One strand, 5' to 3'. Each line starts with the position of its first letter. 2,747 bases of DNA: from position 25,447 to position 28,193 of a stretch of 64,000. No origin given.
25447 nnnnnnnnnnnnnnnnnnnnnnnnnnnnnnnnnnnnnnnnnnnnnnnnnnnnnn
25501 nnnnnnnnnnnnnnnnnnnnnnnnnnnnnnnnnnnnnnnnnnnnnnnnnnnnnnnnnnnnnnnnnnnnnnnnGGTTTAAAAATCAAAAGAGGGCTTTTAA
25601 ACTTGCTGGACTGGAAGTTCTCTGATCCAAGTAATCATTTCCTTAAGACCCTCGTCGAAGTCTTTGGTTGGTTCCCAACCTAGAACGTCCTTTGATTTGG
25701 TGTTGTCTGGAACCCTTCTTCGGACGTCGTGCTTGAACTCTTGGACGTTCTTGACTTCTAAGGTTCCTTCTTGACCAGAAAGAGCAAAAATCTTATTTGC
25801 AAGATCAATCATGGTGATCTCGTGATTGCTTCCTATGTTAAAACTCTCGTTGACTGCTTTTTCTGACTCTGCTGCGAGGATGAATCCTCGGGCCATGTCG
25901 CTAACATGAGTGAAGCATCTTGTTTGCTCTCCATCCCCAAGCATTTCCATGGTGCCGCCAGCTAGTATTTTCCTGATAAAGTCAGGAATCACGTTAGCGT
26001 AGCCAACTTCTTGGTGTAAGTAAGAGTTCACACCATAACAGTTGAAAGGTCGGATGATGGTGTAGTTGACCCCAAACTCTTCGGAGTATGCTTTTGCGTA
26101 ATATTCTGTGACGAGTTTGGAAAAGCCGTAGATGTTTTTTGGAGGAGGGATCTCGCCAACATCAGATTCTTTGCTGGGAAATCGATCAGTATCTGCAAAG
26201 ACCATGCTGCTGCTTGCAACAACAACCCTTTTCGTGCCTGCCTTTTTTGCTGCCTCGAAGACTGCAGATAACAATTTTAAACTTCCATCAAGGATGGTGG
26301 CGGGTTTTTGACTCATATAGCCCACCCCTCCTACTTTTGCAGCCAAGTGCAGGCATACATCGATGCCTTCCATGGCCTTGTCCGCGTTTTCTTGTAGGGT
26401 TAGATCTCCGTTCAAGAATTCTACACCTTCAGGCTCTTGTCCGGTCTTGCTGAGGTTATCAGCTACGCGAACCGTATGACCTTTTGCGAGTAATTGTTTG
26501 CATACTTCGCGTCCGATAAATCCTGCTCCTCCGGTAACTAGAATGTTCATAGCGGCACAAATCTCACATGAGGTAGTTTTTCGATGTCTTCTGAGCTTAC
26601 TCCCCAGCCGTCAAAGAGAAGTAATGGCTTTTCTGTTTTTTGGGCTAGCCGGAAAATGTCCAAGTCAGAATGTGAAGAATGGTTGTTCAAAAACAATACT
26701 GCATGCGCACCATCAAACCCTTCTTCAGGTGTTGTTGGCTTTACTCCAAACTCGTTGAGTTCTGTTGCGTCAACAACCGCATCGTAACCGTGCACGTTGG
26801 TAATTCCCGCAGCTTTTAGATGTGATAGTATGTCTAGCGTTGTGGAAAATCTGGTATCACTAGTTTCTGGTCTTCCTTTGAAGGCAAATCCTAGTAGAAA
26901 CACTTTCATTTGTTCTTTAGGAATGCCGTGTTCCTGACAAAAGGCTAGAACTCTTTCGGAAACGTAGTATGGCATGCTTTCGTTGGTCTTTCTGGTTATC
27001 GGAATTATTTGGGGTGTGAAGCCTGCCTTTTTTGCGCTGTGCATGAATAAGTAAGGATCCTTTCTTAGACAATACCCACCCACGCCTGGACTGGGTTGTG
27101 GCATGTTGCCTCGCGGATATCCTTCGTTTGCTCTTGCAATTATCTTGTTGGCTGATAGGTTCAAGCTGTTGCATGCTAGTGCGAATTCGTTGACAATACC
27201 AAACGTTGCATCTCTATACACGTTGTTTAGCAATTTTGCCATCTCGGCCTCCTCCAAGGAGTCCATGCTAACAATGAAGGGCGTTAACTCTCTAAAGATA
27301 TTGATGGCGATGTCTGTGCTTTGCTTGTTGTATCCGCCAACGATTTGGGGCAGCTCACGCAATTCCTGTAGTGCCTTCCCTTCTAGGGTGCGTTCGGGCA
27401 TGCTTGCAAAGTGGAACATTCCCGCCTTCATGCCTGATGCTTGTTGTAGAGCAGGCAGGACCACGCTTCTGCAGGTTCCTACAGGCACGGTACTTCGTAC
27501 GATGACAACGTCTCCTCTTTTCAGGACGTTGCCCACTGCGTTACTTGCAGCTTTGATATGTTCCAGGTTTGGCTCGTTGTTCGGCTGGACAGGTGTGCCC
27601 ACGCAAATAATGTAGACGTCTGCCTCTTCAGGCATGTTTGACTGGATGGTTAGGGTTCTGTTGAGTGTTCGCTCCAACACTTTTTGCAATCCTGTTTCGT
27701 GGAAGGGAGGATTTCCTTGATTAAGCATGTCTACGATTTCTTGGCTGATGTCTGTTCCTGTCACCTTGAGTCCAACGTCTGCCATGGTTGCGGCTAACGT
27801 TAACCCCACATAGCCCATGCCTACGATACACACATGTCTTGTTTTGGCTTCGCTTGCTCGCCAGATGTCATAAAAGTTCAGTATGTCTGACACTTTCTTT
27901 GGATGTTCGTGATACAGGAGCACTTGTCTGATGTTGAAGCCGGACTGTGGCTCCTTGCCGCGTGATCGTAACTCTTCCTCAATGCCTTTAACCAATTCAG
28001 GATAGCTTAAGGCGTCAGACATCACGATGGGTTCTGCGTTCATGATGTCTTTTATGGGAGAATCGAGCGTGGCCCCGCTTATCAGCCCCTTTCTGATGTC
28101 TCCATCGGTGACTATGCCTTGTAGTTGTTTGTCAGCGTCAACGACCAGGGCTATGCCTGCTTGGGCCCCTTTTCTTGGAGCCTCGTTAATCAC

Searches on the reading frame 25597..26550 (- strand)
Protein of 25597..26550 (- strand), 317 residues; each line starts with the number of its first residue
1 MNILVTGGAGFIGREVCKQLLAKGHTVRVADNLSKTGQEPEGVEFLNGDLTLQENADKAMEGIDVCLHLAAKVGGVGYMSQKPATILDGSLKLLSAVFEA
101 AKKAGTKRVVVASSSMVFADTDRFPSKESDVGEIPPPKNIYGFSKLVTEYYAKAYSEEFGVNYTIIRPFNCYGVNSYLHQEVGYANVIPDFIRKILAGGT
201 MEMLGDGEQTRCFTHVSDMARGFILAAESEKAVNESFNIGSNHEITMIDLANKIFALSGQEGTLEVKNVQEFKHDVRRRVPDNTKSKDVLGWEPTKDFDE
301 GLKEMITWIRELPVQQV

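Call 43: search_protein_families(library=pfam, proteins=[window:25597-26550:-], max_evalue=0.0001)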
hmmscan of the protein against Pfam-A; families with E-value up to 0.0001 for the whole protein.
window:25597-26550:- (317 aa): 9 families
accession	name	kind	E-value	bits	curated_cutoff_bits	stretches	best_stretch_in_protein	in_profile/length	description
PF01370.27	Epimerase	-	5.8e-57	193.3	20.9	1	3-240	1-240/240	NAD dependent epimerase/dehydratase family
PF16363.11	GDP_Man_Dehyd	-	2e-43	149.5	27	1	4-305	1-332/332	GDP-mannose 4,6 dehydratase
PF13460.12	NAD_binding_10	-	2.1e-17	64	27.2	1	7-168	1-143/184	NAD(P)H-binding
PF01073.25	3Beta_HSD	-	7e-16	58.5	22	1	4-228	1-230/280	3-beta hydroxysteroid dehydrogenase/isomerase family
PF02719.21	Polysacc_synt_2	-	6e-13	49.1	20.2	1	137-263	134-252/293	Polysaccharide biosynthesis protein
PF04321.23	RmlD_sub_bind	-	2e-12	47.2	27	1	1-278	1-252/287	RmlD substrate binding domain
PF07993.18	NAD_binding_4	-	8.4e-10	38.7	20.1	1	53-193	78-224/258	Male sterility protein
PF05368.20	NmrA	-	7.1e-08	32.8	27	1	2-114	4-107/298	NmrA-like family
PF00106.31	adh_short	-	2e-05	24.6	26.6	1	3-64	3-72/195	short chain dehydrogenase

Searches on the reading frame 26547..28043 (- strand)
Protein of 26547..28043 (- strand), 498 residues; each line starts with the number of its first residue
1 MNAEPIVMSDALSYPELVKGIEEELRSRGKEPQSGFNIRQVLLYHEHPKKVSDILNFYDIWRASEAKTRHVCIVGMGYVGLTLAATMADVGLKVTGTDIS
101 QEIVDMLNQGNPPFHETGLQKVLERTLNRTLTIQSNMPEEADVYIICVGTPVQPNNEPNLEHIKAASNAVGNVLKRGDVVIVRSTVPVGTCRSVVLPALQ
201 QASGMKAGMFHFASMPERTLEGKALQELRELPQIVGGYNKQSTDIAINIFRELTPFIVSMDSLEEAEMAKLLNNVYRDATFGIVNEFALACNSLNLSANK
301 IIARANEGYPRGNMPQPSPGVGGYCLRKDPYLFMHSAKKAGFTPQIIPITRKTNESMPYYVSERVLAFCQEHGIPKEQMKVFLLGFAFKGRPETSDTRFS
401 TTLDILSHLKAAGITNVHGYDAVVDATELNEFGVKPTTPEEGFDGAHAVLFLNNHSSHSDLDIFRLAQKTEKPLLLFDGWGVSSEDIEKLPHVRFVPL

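Call 43: search_protein_families(library=pfam, proteins=[window:26547-28043:-], max_evalue=0.0001)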
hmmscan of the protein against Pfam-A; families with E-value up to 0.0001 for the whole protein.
window:26547-28043:- (498 aa): 3 families
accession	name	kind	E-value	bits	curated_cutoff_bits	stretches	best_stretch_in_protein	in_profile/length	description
PF03721.20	UDPG_MGDP_dh_N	-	1.1e-47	162.5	27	1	70-244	2-181/187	UDP-glucose/GDP-mannose dehydrogenase family, NAD binding domain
PF00984.24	UDPG_MGDP_dh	-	6.6e-19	68.3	25.4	1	264-355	1-93/94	UDP-glucose/GDP-mannose dehydrogenase family, central domain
PF03720.21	UDPG_MGDP_dh_C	-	2.7e-12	47.4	30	1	383-482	2-100/103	UDP-glucose/GDP-mannose dehydrogenase family, UDP binding domain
